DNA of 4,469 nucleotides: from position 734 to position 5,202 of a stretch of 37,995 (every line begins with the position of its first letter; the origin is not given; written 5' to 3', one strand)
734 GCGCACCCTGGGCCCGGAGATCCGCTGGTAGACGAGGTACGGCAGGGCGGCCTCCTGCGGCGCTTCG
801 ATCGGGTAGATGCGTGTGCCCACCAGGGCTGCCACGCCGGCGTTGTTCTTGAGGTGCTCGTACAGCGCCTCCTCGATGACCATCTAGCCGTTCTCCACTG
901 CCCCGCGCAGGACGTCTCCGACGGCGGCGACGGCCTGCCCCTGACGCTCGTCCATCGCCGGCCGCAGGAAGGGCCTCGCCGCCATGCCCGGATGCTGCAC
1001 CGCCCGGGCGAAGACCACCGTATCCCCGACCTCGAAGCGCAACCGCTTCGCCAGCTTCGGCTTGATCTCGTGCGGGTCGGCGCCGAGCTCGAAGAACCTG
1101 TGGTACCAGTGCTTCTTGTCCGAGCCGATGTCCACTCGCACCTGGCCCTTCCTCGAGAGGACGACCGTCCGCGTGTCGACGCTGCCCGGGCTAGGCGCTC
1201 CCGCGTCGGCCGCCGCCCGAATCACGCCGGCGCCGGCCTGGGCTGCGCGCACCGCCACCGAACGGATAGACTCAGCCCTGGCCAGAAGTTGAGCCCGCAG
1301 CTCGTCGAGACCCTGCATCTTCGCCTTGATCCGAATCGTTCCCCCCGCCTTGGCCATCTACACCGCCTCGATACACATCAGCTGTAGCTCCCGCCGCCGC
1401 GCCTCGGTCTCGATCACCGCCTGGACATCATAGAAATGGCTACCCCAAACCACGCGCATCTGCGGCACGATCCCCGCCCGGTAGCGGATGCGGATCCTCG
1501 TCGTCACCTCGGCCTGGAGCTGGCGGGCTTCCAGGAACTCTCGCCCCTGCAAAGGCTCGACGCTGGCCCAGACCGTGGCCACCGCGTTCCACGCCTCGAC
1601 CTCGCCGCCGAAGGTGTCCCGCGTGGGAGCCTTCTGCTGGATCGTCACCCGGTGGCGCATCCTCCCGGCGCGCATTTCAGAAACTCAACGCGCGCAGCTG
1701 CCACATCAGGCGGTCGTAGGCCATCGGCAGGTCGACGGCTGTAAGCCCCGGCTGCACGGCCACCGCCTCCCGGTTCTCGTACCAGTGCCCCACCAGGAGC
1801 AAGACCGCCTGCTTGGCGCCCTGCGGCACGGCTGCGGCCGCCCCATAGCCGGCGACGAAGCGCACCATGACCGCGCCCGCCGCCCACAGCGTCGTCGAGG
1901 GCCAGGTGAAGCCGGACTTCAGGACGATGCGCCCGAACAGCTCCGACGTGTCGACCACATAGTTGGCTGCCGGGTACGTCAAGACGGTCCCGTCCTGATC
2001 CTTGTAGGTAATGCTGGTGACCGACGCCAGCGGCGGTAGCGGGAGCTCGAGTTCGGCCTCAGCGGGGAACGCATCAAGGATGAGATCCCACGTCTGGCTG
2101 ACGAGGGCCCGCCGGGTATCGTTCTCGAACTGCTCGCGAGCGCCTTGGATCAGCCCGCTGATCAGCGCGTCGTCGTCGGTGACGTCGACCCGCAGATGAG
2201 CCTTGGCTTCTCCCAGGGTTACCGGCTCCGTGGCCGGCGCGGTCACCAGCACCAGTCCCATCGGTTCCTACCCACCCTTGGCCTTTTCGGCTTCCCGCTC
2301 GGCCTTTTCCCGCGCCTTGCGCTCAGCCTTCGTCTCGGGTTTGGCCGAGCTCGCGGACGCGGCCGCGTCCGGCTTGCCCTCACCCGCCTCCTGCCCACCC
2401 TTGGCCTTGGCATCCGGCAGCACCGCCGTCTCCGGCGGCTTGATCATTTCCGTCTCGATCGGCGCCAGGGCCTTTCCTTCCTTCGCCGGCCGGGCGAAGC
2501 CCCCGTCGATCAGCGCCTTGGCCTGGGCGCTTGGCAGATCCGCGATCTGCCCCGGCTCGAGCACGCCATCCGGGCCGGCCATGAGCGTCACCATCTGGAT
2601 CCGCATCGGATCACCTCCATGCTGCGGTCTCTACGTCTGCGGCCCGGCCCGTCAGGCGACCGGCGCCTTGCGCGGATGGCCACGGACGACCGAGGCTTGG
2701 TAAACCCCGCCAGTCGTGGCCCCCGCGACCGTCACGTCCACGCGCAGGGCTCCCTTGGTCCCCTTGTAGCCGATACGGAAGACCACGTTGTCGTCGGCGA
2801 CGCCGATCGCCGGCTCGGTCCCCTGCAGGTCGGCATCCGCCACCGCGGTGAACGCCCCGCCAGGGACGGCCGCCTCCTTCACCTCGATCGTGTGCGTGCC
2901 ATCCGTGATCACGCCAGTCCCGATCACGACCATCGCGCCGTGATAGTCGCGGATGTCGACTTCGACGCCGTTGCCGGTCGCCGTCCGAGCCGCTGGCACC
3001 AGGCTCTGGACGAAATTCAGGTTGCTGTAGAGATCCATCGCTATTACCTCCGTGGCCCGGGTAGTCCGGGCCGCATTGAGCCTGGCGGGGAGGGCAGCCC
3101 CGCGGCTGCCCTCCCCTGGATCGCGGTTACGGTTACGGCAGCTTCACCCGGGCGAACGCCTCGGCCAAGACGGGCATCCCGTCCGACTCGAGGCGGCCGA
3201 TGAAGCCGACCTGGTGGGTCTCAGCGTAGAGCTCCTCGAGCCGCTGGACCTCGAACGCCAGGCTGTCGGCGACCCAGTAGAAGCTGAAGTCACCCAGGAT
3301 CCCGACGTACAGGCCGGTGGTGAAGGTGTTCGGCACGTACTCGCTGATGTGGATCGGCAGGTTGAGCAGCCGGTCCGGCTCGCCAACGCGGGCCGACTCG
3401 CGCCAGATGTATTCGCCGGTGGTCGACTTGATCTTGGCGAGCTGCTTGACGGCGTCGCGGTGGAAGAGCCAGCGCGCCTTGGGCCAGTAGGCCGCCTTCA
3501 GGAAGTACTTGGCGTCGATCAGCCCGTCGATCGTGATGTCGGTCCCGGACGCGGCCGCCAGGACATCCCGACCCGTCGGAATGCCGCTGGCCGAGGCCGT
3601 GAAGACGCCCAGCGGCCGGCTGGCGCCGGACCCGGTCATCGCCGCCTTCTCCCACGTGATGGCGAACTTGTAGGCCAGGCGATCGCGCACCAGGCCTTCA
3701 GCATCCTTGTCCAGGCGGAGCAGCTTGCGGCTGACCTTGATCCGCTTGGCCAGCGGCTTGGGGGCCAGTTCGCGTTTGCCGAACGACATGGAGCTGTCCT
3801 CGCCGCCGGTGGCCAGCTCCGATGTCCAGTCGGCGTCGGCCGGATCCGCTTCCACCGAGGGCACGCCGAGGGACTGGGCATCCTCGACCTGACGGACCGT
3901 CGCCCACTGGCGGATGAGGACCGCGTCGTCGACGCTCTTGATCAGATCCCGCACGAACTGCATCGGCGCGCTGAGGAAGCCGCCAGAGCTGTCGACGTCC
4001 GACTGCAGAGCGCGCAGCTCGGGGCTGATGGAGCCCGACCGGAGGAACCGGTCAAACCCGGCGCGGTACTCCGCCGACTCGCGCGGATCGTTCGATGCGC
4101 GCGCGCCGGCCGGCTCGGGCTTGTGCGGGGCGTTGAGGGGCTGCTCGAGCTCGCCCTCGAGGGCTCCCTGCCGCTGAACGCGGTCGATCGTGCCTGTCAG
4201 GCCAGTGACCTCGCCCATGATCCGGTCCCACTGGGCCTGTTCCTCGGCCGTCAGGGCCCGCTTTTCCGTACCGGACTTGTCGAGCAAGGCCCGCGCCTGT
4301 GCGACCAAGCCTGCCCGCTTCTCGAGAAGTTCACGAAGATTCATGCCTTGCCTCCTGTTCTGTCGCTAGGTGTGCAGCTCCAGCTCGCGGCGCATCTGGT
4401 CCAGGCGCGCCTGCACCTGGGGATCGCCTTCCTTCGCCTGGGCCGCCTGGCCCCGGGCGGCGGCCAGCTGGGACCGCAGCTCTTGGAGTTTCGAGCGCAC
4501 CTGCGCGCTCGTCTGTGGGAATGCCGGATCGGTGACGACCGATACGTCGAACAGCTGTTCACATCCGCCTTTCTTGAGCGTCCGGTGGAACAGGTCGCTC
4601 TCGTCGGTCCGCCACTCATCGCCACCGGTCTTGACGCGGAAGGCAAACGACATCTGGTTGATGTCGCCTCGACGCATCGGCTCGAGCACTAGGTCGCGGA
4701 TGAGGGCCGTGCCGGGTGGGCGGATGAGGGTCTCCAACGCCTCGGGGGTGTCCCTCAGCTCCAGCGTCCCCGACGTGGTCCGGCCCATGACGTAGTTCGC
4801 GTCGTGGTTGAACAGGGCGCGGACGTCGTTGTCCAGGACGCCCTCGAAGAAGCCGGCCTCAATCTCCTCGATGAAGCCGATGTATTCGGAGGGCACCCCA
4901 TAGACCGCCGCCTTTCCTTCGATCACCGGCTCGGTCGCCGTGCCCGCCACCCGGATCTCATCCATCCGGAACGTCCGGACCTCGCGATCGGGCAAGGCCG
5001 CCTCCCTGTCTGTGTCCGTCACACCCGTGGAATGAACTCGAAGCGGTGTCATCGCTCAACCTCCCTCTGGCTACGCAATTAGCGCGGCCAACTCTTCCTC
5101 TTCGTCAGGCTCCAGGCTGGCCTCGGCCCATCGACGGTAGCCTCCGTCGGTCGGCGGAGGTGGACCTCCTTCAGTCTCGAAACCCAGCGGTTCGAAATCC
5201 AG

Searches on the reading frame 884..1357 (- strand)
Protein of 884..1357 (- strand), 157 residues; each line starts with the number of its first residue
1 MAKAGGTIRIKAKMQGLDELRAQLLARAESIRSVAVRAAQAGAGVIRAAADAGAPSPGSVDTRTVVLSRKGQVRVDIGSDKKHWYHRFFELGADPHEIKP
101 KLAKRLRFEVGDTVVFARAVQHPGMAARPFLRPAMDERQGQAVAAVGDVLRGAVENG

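Call 7: search_protein_families(library=pfam, max_evalue=0.01, proteins=[window:884-1357:-])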
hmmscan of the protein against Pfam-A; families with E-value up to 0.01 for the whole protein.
window:884-1357:- (157 aa): 1 family
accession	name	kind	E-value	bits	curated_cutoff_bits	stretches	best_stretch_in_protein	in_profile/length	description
PF04883.17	HK97-gp10_like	-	0.0058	18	21.4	1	18-90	1-76/78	Bacteriophage HK97-gp10, putative tail-component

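Call 8: search_protein_families(library=phrogs, max_evalue=0.001, proteins=[window:884-1357:-])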
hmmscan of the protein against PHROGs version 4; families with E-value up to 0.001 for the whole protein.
window:884-1357:- (157 aa): 2 families
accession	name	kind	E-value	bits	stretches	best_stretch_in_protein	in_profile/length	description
phrog_5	-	connector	4.9e-12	47.2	1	5-154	86-209/239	tail completion or Neck1 protein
phrog_17053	-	unknown function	0.00043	21.3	0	125-146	25-46/59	-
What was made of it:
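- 884..1357 (-): Upstream gene, HK97-gp10-like / Ne1 neck protein; its stop codon abuts the terminator ATG. phrog_5 E 4.9e-12 and a weak PF04883 hit (calls 7, 8).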

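Call 60: find_encoding_contigs(protein=window:884-1357:-, flank=3000, max_places=6)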
Protein window:884-1357:- (157 aa): 1 contig read that carries it; 1 place shown.
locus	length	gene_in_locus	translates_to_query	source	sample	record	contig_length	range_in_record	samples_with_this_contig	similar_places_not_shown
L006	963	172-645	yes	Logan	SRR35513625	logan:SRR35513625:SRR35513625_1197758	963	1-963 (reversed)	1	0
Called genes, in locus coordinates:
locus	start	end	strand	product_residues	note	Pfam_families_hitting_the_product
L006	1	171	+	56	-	?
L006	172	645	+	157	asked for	-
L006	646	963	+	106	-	?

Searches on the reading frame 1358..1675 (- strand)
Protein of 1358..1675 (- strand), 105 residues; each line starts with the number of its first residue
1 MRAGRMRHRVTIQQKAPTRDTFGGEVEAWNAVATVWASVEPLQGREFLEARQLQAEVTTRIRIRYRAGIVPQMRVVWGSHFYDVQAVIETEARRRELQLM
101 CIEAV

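Call 7: search_protein_families(library=pfam, max_evalue=0.01, proteins=[window:1358-1675:-])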
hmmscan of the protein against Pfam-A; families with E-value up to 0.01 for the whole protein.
window:1358-1675:- (105 aa): 1 family
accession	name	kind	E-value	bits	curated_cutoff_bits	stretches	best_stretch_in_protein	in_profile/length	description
PF05521.18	Phage_HCP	-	8.7e-35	120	25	1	1-103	1-105/106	Phage head completion protein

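Call 8: search_protein_families(library=phrogs, max_evalue=0.001, proteins=[window:1358-1675:-])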
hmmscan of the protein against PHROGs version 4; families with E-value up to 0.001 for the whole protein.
window:1358-1675:- (105 aa): 3 families
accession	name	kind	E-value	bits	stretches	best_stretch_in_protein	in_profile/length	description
phrog_25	-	connector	2e-33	117.6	1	1-103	36-138/286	head closure Hc1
phrog_10356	-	head and packaging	4.6e-24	85.6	1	2-102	4-103/852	virion structural protein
phrog_501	-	connector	0.00057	21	1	6-85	5-89/115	head closure Hc1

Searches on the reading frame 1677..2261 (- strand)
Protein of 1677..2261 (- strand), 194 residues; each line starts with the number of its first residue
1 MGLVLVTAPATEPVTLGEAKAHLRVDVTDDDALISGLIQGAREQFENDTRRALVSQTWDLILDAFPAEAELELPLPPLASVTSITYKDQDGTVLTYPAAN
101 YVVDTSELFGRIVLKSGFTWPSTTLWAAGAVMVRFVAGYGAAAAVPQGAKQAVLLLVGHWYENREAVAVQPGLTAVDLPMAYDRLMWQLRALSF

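Call 7: search_protein_families(library=pfam, max_evalue=0.01, proteins=[window:1677-2261:-])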
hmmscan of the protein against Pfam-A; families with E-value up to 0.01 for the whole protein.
window:1677-2261:- (194 aa): 1 family
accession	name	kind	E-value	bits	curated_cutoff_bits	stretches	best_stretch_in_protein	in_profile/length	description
PF05135.19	Phage_connect_1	-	7.1e-13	49.3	21.2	2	15-60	3-42/101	Phage gp6-like head-tail connector protein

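Call 8: search_protein_families(library=phrogs, max_evalue=0.001, proteins=[window:1677-2261:-])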
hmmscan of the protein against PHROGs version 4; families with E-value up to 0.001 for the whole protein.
window:1677-2261:- (194 aa): 2 families
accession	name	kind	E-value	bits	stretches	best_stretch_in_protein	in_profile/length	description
phrog_442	-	connector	2.4e-31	110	1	2-174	76-231/270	head-tail adaptor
phrog_40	-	connector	1.2e-25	91.1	2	7-65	35-94/201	head-tail adaptor Ad1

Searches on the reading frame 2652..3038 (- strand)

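Call 7: search_protein_families(library=pfam, max_evalue=0.01, proteins=[window:2652-3038:-])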
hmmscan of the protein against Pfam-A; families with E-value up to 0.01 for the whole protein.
window:2652-3038:- (128 aa): 0 families

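Call 8: search_protein_families(library=phrogs, max_evalue=0.001, proteins=[window:2652-3038:-])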
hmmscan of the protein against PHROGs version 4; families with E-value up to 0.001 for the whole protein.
window:2652-3038:- (128 aa): 1 family
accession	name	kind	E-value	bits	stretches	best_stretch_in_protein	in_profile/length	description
phrog_5707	-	unknown function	1.6e-29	103.5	1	2-126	4-133/134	-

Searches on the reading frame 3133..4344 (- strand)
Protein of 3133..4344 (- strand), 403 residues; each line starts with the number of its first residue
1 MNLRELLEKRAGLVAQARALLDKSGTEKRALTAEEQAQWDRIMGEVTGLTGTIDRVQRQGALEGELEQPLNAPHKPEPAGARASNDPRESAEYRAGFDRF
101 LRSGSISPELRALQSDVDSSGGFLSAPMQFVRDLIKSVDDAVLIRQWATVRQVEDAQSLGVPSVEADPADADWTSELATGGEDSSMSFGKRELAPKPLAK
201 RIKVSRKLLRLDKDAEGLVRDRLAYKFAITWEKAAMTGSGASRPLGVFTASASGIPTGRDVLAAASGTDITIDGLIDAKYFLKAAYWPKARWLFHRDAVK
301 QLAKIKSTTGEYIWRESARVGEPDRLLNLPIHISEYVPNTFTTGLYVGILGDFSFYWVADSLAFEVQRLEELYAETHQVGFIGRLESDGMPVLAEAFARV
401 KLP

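Call 7: search_protein_families(library=pfam, max_evalue=0.01, proteins=[window:3133-4344:-])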
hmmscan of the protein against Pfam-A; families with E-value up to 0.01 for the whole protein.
window:3133-4344:- (403 aa): 1 family
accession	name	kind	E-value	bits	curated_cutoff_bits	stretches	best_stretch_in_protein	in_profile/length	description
PF05065.19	Phage_capsid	-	1.1e-47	163.2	24.2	1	126-401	5-279/280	Phage capsid family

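Call 8: search_protein_families(library=phrogs, max_evalue=0.001, proteins=[window:3133-4344:-])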
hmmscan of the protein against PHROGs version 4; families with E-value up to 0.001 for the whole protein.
window:3133-4344:- (403 aa): 5 families
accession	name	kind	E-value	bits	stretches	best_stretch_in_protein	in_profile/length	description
phrog_10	-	head and packaging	3e-74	252.3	1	1-402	263-635/752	major head protein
phrog_15928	-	head and packaging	1.9e-20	74.7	1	212-398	6-174/185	major head protein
phrog_617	-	head and packaging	1.6e-18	67.9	1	114-371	340-586/626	major head protein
phrog_17162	-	unknown function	7.1e-17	62.4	1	321-401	2-81/85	-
phrog_2263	-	head and packaging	2.6e-07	30.9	1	13-326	172-468/551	major head protein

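Call 63: search_dna_similar(query=window:3133-4344:-, collection=phages, mode=protein, max_rows=12)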
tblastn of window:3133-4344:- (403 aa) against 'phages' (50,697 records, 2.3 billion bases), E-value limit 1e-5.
Records with a match: 455; places in all: 457; records where one place covers at least 80% of the query: 428.
Best place of each record, by identity: <60% 455.
By first word of the organism name: Streptococcus 99; Vibrio 88; Ralstonia 56; Klebsiella 22; Escherichia 17; Burkholderia 15; phage 12; Salmonella 8; Ruminococcus 7; Campylobacter 7; and 56 more.
By host as written in the record: - 113; Ralstonia solanacearum 44; Klebsiella pneumoniae 15; Escherichia coli 13; Streptococcus suis 11; Burkholderia sp. 10; Ruminococcus sp. 6; Gordonia terrae 3612 5; and 191 more.
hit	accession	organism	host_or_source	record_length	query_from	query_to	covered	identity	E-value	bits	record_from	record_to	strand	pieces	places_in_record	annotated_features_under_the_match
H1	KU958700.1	Streptomyces phage Chymera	Streptomyces venezuelae ATCC 10712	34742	2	401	99%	50.7%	2e-117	382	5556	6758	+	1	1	major capsid protein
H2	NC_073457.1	Streptomyces phage Chymera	Streptomyces venezuelae ATCC 10712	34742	2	401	99%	50.7%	2e-117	382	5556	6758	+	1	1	major capsid protein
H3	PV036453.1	Syntrophomonadaceae phage IMGVR 15540650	Syntrophomonadaceae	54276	5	402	99%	36.0%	4e-59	213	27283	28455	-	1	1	major head protein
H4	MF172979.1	Erysipelothrix phage phi1605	Erysipelothrix rhusiopathiae ZJ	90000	1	397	99%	35.6%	4e-51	190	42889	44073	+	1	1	major capsid protein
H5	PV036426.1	Acutalibacteraceae phage NatCom_11578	Acutalibacteraceae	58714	1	397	99%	35.3%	1e-54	200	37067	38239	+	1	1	major head protein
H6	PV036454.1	Christensenellales phage IMGVR 15666929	Christensenellales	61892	6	396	97%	35.4%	8e-56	203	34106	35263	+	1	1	hypothetical protein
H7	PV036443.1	Dorea phage NatCom_31361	Dorea sp.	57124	5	396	97%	35.3%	1e-56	206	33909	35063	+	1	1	major head protein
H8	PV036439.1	Ruminococcus phage NatCom_28274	Ruminococcus sp.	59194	3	402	99%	34.5%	5e-52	192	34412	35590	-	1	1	hypothetical protein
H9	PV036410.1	Lachnospiraceae phage NatCom_40364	Lachnospiraceae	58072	5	396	97%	35.2%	3e-57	208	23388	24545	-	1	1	hypothetical protein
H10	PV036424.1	Coprococcus phage NatCom_10489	Coprococcus sp.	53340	5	396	97%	35.2%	3e-57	207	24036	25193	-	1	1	hypothetical protein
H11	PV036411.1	Lachnospiraceae phage NatCom_43249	Lachnospiraceae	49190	5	396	97%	35.2%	4e-57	207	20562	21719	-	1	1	hypothetical protein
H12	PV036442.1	Coprococcus phage NatCom_29765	Coprococcus sp.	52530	5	396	97%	35.2%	4e-57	207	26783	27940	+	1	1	hypothetical protein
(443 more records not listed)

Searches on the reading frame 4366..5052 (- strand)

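Call 55: search_protein_families(library=pfam, max_evalue=0.001, proteins=[window:4366-5052:-])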
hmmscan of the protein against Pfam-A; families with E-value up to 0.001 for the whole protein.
window:4366-5052:- (228 aa): 1 family
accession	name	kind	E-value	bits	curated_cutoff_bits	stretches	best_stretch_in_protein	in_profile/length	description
PF04586.22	Peptidase_S78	-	6.9e-31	108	21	1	38-190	11-160/165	Caudovirus prohead serine protease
